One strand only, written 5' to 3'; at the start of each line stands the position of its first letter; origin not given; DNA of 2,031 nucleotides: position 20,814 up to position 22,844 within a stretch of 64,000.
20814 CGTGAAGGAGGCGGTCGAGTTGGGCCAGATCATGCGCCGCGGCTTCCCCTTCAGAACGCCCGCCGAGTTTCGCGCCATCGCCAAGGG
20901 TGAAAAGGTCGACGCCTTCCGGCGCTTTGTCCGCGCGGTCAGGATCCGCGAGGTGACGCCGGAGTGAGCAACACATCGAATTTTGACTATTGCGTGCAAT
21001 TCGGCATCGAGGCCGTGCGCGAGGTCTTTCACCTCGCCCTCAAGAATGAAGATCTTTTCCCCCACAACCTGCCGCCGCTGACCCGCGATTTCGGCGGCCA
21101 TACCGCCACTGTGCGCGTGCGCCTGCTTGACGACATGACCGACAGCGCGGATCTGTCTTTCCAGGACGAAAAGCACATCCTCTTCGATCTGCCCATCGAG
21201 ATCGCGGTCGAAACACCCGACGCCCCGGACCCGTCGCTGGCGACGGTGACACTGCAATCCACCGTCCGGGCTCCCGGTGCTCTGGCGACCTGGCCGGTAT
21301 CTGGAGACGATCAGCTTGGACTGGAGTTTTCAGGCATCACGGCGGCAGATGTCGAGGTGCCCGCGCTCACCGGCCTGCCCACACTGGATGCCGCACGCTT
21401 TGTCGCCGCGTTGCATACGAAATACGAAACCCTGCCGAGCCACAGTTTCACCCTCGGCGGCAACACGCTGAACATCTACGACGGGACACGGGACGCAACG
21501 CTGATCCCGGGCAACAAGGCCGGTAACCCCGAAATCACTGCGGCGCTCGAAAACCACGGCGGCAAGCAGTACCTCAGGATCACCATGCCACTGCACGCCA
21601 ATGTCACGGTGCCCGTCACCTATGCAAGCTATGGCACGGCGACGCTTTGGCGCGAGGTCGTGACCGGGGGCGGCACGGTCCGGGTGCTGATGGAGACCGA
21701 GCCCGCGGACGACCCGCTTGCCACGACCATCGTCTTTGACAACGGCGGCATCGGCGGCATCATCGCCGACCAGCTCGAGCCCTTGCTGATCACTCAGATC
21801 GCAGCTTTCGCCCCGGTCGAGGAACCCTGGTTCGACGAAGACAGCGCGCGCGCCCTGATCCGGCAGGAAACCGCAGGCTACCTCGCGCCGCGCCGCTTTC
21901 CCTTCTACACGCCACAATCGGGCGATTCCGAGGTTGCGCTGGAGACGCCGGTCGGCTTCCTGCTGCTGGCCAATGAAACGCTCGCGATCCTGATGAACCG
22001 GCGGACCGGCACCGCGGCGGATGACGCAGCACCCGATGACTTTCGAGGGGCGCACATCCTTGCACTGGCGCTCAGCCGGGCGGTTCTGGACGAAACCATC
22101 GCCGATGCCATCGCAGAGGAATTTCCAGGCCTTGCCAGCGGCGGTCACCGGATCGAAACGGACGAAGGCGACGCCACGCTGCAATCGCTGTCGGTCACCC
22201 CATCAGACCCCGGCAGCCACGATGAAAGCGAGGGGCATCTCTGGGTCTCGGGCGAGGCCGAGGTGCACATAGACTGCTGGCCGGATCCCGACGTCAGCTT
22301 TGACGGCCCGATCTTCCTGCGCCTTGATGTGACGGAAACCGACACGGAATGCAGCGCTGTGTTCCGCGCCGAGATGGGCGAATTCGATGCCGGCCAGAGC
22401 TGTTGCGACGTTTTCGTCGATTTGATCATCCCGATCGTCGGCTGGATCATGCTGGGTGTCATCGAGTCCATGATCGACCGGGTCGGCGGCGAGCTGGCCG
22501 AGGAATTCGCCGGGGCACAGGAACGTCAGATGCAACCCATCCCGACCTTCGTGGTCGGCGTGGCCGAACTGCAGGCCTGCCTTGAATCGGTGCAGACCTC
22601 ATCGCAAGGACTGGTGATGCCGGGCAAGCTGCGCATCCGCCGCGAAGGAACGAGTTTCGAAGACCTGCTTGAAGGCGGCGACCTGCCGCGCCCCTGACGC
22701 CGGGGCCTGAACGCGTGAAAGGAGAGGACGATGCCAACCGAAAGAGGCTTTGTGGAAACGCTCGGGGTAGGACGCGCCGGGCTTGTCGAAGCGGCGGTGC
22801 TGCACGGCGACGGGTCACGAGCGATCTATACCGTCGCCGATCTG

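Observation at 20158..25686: Six-gene operon of proteins with no recognisable family (best candidate for an undescribed system)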

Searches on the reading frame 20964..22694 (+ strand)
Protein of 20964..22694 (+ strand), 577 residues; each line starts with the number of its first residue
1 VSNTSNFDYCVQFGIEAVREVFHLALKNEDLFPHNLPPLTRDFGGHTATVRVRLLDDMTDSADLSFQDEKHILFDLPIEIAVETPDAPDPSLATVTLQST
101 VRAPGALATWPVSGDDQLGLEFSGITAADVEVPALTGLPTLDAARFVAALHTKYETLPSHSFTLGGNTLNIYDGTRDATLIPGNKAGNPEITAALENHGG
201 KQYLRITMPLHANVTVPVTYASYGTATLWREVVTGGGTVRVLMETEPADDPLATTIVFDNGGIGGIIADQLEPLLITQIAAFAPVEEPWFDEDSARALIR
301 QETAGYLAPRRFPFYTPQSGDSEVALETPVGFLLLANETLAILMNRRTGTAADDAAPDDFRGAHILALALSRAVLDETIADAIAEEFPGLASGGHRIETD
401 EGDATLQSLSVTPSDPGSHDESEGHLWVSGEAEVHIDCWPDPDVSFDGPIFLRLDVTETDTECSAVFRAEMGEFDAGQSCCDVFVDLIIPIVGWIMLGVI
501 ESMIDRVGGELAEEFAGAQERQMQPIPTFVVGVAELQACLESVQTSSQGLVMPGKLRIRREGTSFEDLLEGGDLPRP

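Call 3: search_protein_families(library=pfam, proteins=[window:20964-22694:+], max_evalue=1)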
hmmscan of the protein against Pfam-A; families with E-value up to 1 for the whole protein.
window:20964-22694:+ (577 aa): 0 families

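Call 4: search_protein_families(library=ncbifam, proteins=[window:20964-22694:+], max_evalue=1)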
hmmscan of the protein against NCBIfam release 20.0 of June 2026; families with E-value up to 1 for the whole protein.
window:20964-22694:+ (577 aa): 0 families

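Call 5: search_protein_families(library=padloc, proteins=[window:20964-22694:+], max_evalue=1)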
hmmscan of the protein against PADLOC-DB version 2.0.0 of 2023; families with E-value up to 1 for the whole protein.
window:20964-22694:+ (577 aa): 0 families

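Call 6: search_protein_families(library=phrogs, proteins=[window:20964-22694:+], max_evalue=1)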
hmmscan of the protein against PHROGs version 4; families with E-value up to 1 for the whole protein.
window:20964-22694:+ (577 aa): 0 families

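Call 8: find_homologous_proteins(query=window:20964-22694:+)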
Query window:20964-22694:+ (577 aa): 261 proteins with E <= 0.001 among 8000 candidates; the best 120 are listed.
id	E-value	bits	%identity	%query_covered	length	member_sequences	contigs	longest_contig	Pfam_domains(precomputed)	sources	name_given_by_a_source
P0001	0.0e+0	1301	100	100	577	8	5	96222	-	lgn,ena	-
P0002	0.0e+0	1117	84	100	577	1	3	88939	-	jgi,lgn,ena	-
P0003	0.0e+0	1114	83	100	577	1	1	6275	-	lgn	-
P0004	0.0e+0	1107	84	100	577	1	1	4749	-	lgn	-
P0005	0.0e+0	1096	82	100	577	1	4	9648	-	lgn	-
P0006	0.0e+0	1080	81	100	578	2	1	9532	-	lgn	-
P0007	0.0e+0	1068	80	100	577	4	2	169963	-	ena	-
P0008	0.0e+0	1019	77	100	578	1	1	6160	-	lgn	-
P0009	0.0e+0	1015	78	100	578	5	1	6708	-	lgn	-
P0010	1.7e-298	1009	77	100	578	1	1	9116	-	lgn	-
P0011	1.5e-294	996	77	100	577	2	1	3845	-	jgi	jgi:hypothetical protein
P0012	6.7e-293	991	76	100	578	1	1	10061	-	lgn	-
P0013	1.1e-292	990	74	100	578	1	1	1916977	-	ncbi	-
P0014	5.6e-292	988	76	100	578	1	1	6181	-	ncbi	-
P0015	2.0e-290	983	74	100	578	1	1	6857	-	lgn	-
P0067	1.4e-230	785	61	100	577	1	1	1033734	-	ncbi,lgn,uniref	ncbi:hypothetical protein LJR225_002886 [Phenylobacterium sp. LjRoot225]|uniref:hypothetical protein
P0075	2.3e-229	781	61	100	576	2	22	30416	-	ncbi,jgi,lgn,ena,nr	ncbi:MAG TPA: hypothetical protein PKJ45_09465 [Rubrivivax sp.]|nr:hypothetical protein [Rubrivivax 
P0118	9.1e-209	713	47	78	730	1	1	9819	-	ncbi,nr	ncbi:MAG: hypothetical protein HUU08_15475 [Candidatus Brocadia sp.]|nr:hypothetical protein [Candid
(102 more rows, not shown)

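Call 9: find_encoding_contigs(protein=P0118, flank=10000, max_places=3)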
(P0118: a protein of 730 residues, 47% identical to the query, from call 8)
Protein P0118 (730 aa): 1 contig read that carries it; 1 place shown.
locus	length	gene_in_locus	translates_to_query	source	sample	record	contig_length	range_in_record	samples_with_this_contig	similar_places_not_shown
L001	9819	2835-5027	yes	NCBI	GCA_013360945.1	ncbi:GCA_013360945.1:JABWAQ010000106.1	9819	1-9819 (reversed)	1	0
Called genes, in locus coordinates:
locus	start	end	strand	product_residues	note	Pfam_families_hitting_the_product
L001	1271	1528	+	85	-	-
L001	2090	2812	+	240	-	-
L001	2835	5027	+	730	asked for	-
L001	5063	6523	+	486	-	-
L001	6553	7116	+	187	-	-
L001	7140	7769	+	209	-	-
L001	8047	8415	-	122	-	-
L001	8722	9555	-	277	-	-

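Call 10: find_encoding_contigs(protein=P0075, flank=10000, max_places=3)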
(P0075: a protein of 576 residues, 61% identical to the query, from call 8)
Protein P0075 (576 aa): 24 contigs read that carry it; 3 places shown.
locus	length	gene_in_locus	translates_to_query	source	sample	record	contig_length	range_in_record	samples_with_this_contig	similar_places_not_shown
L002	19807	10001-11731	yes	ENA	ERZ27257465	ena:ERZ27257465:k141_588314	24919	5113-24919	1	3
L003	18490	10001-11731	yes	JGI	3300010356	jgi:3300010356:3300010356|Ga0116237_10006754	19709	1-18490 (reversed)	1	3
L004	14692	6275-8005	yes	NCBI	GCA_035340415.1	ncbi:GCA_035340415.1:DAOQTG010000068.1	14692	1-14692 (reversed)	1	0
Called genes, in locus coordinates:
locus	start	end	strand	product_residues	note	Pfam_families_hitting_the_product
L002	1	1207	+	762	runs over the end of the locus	-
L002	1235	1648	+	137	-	PF24720:DUF7673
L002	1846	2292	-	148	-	-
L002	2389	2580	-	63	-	-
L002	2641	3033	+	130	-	PF00872:Transposase_mut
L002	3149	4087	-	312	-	PF13276:HTH_21, PF00665:rve, PF13683:rve_3, PF13333:rve_2 (weak)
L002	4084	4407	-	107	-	PF01527:HTH_Tnp_1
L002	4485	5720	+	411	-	PF00872:Transposase_mut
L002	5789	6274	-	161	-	-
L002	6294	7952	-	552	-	PF00348:polyprenyl_synt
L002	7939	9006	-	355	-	-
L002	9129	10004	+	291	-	-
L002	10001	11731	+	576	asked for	-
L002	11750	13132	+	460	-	-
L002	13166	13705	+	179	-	-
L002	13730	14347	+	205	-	-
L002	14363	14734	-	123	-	-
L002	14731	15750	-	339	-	PF02401:LYTB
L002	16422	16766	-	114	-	PF18050:Cyclophil_like2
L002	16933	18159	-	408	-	PF01548:DEDD_Tnp_IS110, PF02371:Transposase_20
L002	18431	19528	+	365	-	PF01548:DEDD_Tnp_IS110, PF02371:Transposase_20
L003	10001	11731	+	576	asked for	-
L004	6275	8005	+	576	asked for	-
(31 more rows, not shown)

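Call 11: find_encoding_contigs(protein=P0067, flank=10000, max_places=2)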
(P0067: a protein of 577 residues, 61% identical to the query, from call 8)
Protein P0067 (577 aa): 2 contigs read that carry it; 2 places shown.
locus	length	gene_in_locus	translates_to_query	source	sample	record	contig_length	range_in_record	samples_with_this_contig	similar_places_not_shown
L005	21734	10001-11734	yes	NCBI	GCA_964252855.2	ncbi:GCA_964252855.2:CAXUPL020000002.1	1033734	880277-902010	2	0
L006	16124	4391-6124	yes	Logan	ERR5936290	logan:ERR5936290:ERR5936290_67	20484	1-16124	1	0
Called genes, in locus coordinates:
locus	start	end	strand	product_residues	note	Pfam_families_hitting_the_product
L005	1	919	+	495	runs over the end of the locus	PF00291:PALP, PF00462:Glutaredoxin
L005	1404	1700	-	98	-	-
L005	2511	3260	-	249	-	PF13545:HTH_Crp_2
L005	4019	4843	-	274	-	PF00353:HemolysinCabind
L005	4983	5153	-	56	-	-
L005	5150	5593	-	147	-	-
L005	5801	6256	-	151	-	-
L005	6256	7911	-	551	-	PF00348:polyprenyl_synt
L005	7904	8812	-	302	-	-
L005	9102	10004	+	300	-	-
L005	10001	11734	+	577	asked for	-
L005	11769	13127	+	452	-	-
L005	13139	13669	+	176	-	-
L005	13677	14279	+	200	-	-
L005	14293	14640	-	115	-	-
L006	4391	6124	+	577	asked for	-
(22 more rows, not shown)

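Call 15: search_solved_structures(query=A1, max_evalue=10)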
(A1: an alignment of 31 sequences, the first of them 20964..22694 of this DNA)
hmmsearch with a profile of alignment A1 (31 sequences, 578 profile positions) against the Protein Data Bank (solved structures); distinct sequences matched with E-value up to 10: 2.
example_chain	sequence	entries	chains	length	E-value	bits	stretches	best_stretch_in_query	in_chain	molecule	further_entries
5z9t_A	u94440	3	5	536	0.58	12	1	381-451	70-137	alginate lyase AlyF-OU02 | Alginate lyase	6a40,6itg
7bz0_A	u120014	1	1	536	0.58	12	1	381-451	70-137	Alginate lyase AlyF-OU02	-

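Call 21: search_protein_families(library=pfam, proteins=[L002:14731-15750:-, L001:8722-9555:-, L001:1271-1528:+], max_evalue=0.001)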
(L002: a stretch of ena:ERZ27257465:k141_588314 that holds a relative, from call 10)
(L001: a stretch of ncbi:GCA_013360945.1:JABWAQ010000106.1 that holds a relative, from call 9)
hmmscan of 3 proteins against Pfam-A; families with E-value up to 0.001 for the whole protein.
L002:14731-15750:- (339 aa): 1 family
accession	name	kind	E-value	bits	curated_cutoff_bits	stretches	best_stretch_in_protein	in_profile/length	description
PF02401.23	LYTB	-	2.4e-82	276.7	24.5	1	7-285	3-266/267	LytB protein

L001:8722-9555:- (277 aa): 0 families

L001:1271-1528:+ (85 aa): 0 families

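Call 22: predict_structure(alignment_id=A1)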
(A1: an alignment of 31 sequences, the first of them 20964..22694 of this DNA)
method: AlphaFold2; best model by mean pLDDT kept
length: 577 residues; sequences in the alignment: 31
mean_pLDDT: 79.7   pTM: 0.69
mean pLDDT of the five models: 79.7, 78.8, 78.6, 77.4, 76.2
residues with pLDDT >= 90: 160; 70-90: 298; 50-70: 77; < 50: 42
segments of 3 or more residues with pLDDT < 50: 478-480, 507-524, 527-529, 562-577
pLDDT, mean of each block of 10 residues (from residue 1): 68 88 83 86 80 83 92 95 80 88 93 80 94 90 84 90 88 91 93 92 94 85 95 84 90 92 85 89 83 90 93 72 65 91 74 73 87 82 79 77 80 89 87 73 79 79 71 60 58 63 52 38 48 66 87 79 46 40
secondary structure, 60 per line:
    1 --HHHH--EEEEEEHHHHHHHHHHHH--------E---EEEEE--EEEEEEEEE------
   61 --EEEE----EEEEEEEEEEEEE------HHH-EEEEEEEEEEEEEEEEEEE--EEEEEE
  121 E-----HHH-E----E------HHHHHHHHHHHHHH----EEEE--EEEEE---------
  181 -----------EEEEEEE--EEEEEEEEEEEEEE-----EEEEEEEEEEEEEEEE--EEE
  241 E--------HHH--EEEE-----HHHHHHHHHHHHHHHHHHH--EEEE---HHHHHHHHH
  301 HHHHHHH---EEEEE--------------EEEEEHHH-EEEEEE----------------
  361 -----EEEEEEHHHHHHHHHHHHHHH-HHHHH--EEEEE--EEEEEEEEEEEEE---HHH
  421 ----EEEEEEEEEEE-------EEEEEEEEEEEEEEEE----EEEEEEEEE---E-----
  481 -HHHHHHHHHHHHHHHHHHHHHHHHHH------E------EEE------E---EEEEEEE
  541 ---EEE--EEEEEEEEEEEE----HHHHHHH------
elements in order: H3-6 E9-14 H15-26 E39-43 E46-54 E63-66 E71-83 E94-112 E115-121 H143-156 E161-164 E167-171 E192-198 E201-214 E220-235 E238-241 E255-258 H264-282 E285-288 H292-307 E311-315 E330-334 E339-344 E366-371 H372-386 H388-392 E395-399 E402-414 E425-435 E443-458 E463-471 H482-507 E521-523 E534-540 E544-546 E549-560 H565-571

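Call 24: fold_search(model_id=the predicted structure, library=pdb)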
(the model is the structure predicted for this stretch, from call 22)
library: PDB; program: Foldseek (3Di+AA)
matches with E <= 10: 694; with E <= 0.001: 8
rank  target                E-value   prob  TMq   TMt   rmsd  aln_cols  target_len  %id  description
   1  8fbd_B                3.2e-09  1.00  0.33  0.38  24.9       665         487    7  Crystal structure of OrfX1-OrfX3 complex from Clostridium botulinum E1 (released 2022-12-21)
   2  8bgm_D                4.6e-09  1.00  0.30  0.35  23.5       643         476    9  Crystal structure of the OrfX1-OrfX3 complex from the PMP1 neurotoxin gene cluster (released 2022-12-07)
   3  2obd_A                7.3e-09  1.00  0.23  0.26  20.2       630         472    8  Crystal Structure of Cholesteryl Ester Transfer Protein (released 2007-01-23)
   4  8bgm_B                8.1e-09  1.00  0.31  0.37  21.9       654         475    8  Crystal structure of the OrfX1-OrfX3 complex from the PMP1 neurotoxin gene cluster (released 2022-12-07)
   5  1bp1                  2.1e-08  1.00  0.26  0.31  20.9       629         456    9  CRYSTAL STRUCTURE OF BPI, THE HUMAN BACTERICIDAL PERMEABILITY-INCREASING PROTEIN (released 1997-09-04)
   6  4m4d_B                5.1e-08  1.00  0.25  0.30  22.0       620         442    9  Crystal structure of lipopolysaccharide binding protein (released 2013-10-30)
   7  4m4d_A                7.4e-08  1.00  0.26  0.32  22.3       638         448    9  Crystal structure of lipopolysaccharide binding protein (released 2013-10-30)
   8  5wix                  2.7e-06  1.00  0.29  0.37  24.1       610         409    8  Crystal structure of P47 of Clostridium botulinum E1 (released 2017-10-25)
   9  7dme_MODEL_1_A        4.3e-03  0.35  0.12  0.19  26.5       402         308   11  Solution structure of human Aha1 (released 2021-04-21)
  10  2rck_B                1.7e-02  0.77  0.13  0.28   6.9       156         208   15  Crystal structure of juvenile hormone binding protein from Galleria mellonella hemolymph (released 2008-03-04)
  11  9kw6_D                2.1e-02  0.21  0.10  0.16  23.8       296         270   13  Polyether epoxide hydrolase MonBI-MonBII complex (released 2025-12-10)
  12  3nvn_A                3.1e-02  0.04  0.07  0.09  45.1       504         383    8  Molecular mechanism of guidance cue recognition (released 2010-09-15)
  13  6xk9_B                4.5e-02  0.02  0.06  0.04  33.0       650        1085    8  Cereblon in complex with DDB1, CC-90009, and GSPT1 (released 2020-12-02)
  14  6qgy_A                6.9e-02  0.02  0.06  0.08  39.5       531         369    9  Crystal structure of E.coli BamA beta-barrel in complex with nanobody B12 (released 2019-06-26)
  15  9kw6_C                9.9e-02  0.11  0.09  0.15  23.6       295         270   12  Polyether epoxide hydrolase MonBI-MonBII complex (released 2025-12-10)
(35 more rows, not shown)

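Call 25: find_related_loci(query=A1, collection=genome_contigs, flank=10000)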
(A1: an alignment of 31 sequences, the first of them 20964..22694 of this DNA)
Query A1 (577 aa) in genome_contigs; peptide patterns used: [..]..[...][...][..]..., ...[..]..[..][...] (x = any residue, [..] = any of these).
100 stretches matched a pattern; 43 encode a relative of the query (tblastn E <= 1e-3); 38 distinct loci.
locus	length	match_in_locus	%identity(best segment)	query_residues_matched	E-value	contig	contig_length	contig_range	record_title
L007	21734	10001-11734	75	1-577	0e+0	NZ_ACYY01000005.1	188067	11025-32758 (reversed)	Rhodobacter sp. SW2 ctg00021, whole genome shotgun sequence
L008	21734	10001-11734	74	1-577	0e+0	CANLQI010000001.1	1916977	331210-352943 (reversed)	uncultured Sphingomonadaceae bacterium isolate 984-n2.fasta genome assembly, contig: NODE_1, whole genome shotgun sequen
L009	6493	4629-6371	64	1-577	0e+0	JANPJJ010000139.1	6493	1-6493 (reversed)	MAG: Sandaracinobacter sp. isolate VAR_61_metabat_416 VAR_61_k141_2382782, whole genome shotgun sequence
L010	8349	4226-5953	62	1-577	0e+0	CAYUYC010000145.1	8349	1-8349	MAG TPA_asm: uncultured Burkholderiaceae bacterium isolate binchicken_co269_238 genome assembly, contig: NODE_8863_lengt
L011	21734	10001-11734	62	1-577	0e+0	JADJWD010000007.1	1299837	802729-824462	MAG: Betaproteobacteria bacterium isolate Kalu_18-Q3-R12-55_BAT3C.181 tig00442601-10-12984810, whole genome shotgun sequ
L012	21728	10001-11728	74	1-576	0e+0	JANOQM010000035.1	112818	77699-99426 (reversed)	MAG: Rhodobacterales bacterium isolate VAR_4_metabat_340_sub VAR_4_k141_3477265, whole genome shotgun sequence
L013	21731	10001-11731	61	1-576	0e+0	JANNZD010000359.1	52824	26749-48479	MAG: Betaproteobacteria bacterium isolate VAR_25_metabat_237 VAR_25_k141_3155726, whole genome shotgun sequence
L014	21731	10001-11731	61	1-577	0e+0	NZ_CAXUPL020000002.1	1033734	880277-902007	Phenylobacterium sp. LjRoot225 LJR225c2, whole genome shotgun sequence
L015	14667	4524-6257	59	1-577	0e+0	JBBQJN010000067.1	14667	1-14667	MAG: Burkholderiales bacterium isolate Co_metawrap_719 Cmw_719_k141_21385436_length_14667_cov_39.0000, whole genome shot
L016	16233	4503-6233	60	1-577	0e+0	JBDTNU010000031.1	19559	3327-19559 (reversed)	MAG: Caldimonas sp. isolate cluster3_bin.158 NODE_9893_length_19559_cov_13.979286, whole genome shotgun sequence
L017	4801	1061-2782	58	1-574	0e+0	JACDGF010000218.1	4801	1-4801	MAG: Caulobacteraceae bacterium isolate MGR_bin405 SD2908_NODE_8890_length_4801_cov_1.154044, whole genome shotgun seque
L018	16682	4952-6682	57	1-577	0e+0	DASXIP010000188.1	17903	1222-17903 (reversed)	MAG TPA_asm: Caldimonas sp. isolate SMAG_U5224 k141_2092595, whole genome shotgun sequence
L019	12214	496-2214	57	4-577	0e+0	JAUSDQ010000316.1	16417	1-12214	MAG: Sulfuricaulis sp. isolate E14_maxbin.089_sub E14_k141_662003, whole genome shotgun sequence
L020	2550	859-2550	60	4-568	0e+0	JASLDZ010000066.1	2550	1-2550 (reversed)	MAG: Caulobacteraceae bacterium isolate SHSU.bins.181 k141_20443036, whole genome shotgun sequence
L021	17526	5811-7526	59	4-577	0e+0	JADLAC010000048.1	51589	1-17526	MAG: Burkholderiales bacterium isolate SJ103 c_000000956375, whole genome shotgun sequence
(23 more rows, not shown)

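Call 81: search_dna_similar(query=window:20964-22694:+, collection=plasmids, mode=protein, max_rows=10)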
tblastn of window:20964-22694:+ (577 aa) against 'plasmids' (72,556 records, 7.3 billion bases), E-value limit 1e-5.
No match.
